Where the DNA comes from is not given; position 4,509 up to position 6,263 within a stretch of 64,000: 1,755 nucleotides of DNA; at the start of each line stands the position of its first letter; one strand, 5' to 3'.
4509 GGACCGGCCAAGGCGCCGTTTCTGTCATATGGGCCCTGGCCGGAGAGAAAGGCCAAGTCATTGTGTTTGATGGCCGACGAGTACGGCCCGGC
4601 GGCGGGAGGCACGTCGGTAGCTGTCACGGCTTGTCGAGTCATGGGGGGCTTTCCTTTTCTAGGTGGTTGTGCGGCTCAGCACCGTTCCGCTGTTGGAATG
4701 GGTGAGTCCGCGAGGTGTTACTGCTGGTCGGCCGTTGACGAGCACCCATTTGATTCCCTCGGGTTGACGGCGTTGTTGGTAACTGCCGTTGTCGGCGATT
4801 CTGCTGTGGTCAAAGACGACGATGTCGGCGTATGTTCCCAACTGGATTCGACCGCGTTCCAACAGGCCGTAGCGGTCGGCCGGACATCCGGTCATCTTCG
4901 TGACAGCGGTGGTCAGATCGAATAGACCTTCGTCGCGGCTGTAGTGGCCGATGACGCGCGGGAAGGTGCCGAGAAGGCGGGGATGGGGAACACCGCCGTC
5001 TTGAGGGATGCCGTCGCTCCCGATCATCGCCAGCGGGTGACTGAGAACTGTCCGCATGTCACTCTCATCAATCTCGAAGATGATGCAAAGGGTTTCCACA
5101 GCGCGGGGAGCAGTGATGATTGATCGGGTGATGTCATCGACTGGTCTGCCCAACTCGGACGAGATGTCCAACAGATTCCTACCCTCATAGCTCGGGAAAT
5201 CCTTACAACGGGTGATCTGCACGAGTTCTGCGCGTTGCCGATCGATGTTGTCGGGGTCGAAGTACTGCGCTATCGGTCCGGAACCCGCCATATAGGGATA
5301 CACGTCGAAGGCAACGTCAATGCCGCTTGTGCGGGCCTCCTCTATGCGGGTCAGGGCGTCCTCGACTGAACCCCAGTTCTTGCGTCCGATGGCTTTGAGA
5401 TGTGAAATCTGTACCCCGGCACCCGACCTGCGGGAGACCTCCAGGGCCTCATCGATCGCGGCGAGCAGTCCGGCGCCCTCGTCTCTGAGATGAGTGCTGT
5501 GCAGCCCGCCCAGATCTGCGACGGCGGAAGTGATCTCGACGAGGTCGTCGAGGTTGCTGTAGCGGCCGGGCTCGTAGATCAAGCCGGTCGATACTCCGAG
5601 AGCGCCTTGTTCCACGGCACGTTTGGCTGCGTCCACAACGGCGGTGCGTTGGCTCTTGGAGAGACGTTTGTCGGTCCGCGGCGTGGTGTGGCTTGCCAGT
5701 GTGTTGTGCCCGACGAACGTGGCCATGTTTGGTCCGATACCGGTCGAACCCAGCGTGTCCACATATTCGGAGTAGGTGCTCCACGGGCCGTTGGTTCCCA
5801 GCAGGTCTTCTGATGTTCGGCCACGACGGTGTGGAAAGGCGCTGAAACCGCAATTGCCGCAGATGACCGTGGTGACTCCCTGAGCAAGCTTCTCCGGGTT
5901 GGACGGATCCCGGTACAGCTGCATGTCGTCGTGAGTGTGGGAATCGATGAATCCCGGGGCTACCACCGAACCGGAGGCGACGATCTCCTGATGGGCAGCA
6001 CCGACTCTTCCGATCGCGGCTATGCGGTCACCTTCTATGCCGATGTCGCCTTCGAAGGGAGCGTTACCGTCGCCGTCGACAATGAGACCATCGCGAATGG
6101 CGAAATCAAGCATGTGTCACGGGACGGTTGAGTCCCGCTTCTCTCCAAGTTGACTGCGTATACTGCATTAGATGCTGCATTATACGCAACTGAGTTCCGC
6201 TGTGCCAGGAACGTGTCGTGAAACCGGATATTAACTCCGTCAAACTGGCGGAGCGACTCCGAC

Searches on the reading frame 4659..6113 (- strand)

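Call 63: search_protein_families(library=ncbifam, proteins=[window:4659-6113:-], max_evalue=1e-10)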
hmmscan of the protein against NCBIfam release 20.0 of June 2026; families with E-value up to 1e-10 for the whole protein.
window:4659-6113:- (484 aa): 6 families
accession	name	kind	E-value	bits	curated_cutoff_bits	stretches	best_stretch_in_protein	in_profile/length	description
NF006560.0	PRK09061.1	subfamily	6.4e-50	169.9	340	1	2-470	26-501/517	amidohydrolase family protein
NF006689.0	PRK09237.1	equivalog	6e-14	51.4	371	0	2-99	3-106/383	amidohydrolase/deacetylase family metallohydrolase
NF004839.0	PRK06189.1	equivalog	1.1e-12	47.4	631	0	1-63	2-64/451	allantoinase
TIGR03178.1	allantoinase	equivalog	9.8e-12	44.4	357.85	0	3-61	1-59/441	allantoinase AllB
TIGR00857.1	pyrC_multi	subfamily_domain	1.7e-11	43.8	279.05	0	20-86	4-69/412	dihydroorotase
NF009941.0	PRK13404.1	subfamily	2.2e-11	43.1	647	0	3-85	5-86/478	dihydropyrimidinase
